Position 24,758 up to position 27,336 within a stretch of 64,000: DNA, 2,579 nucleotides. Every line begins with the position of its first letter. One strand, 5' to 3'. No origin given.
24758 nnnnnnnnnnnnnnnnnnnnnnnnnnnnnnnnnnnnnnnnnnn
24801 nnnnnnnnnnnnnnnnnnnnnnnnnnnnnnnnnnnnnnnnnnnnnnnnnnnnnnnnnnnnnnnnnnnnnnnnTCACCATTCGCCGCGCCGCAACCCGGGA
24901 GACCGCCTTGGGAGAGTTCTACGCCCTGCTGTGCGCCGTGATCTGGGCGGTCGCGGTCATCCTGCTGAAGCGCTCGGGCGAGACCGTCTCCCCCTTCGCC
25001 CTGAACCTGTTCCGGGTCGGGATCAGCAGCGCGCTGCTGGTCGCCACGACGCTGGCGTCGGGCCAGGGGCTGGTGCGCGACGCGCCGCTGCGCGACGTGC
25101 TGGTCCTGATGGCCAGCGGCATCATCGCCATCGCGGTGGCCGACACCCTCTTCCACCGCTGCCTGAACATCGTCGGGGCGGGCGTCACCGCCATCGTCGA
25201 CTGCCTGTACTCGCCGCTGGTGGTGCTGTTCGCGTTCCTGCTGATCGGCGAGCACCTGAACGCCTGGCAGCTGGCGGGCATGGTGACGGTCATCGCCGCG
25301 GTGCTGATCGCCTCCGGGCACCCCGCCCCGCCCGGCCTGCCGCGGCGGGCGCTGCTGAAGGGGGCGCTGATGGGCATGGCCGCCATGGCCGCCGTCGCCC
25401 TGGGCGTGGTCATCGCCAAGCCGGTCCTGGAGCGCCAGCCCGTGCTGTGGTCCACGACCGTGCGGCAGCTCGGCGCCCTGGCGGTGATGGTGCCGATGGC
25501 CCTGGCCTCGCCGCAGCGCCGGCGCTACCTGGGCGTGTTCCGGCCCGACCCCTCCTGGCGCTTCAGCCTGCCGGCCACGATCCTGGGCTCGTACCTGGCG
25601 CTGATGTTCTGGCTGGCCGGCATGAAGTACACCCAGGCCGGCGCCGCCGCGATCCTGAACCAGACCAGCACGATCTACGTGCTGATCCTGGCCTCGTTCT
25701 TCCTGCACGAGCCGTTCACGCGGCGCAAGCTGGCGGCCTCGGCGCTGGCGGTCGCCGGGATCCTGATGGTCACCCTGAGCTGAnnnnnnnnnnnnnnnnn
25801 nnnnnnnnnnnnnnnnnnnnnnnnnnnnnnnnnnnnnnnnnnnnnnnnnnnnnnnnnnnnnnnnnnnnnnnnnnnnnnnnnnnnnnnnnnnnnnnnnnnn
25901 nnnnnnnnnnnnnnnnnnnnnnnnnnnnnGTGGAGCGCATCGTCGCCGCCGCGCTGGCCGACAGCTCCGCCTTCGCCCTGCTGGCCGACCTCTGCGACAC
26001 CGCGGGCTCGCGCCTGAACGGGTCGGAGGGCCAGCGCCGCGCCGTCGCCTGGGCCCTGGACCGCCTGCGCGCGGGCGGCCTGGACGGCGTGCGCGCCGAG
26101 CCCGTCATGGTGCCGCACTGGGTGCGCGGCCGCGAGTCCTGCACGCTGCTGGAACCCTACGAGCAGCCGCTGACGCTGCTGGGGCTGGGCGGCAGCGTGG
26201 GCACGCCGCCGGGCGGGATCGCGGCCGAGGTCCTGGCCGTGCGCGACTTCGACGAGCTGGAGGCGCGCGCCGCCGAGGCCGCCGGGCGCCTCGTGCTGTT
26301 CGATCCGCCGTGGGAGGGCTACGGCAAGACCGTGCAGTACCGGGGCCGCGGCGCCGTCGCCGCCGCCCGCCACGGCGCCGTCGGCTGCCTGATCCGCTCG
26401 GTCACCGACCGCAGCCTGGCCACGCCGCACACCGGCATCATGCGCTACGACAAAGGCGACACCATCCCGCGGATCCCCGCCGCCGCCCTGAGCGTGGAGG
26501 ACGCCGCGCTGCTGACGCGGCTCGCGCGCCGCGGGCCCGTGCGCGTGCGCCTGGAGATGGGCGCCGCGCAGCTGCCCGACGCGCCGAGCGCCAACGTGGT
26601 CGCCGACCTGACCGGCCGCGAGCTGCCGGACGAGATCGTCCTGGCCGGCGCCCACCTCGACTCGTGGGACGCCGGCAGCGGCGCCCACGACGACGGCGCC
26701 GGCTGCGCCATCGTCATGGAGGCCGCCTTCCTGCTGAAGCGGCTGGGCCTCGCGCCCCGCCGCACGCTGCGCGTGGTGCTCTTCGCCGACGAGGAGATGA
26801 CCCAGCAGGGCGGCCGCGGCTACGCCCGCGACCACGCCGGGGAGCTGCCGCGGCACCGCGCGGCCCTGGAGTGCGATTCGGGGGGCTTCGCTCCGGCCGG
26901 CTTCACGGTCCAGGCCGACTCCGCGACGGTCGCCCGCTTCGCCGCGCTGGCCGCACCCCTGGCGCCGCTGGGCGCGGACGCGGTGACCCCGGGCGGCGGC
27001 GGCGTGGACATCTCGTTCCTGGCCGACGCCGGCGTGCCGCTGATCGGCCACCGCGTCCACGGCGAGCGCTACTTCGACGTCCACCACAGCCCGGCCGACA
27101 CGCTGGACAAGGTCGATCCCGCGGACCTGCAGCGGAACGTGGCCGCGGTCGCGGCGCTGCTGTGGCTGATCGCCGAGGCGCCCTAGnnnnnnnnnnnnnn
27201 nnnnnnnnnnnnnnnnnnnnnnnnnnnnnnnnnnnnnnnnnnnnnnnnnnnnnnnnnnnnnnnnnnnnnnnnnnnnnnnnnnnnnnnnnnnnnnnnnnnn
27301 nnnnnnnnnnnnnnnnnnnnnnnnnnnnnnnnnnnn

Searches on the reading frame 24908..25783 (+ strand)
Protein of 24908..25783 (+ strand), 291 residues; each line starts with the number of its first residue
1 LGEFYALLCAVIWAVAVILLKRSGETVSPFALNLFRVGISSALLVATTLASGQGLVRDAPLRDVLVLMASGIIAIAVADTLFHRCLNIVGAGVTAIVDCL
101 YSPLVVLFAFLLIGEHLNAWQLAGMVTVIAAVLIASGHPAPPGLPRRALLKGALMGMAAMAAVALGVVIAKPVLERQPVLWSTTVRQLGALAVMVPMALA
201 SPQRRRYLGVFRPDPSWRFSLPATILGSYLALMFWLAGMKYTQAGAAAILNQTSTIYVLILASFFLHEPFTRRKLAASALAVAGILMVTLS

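Call 23: search_protein_families(library=pfam, proteins=[window:24908-25783:+], max_evalue=0.00001)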
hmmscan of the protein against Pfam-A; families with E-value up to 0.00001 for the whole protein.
window:24908-25783:+ (291 aa): 1 family
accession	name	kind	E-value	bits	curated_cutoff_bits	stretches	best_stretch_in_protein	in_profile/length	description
PF00892.27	EamA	-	2.8e-38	131.7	28.2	2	151-289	2-134/135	EamA-like transporter family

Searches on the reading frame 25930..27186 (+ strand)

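Call 78: search_protein_families(library=pfam, proteins=[window:25930-27186:+], max_evalue=0.00001)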
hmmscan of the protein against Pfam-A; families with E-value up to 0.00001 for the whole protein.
window:25930-27186:+ (418 aa): 2 families
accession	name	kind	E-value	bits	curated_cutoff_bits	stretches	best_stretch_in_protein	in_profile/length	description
PF04389.22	Peptidase_M28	-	3.4e-26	92.6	21.3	1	222-410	1-192/193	Peptidase family M28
PF01546.33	Peptidase_M20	-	3.3e-07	30.9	24.6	0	249-410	30-203/206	Peptidase family M20/M25/M40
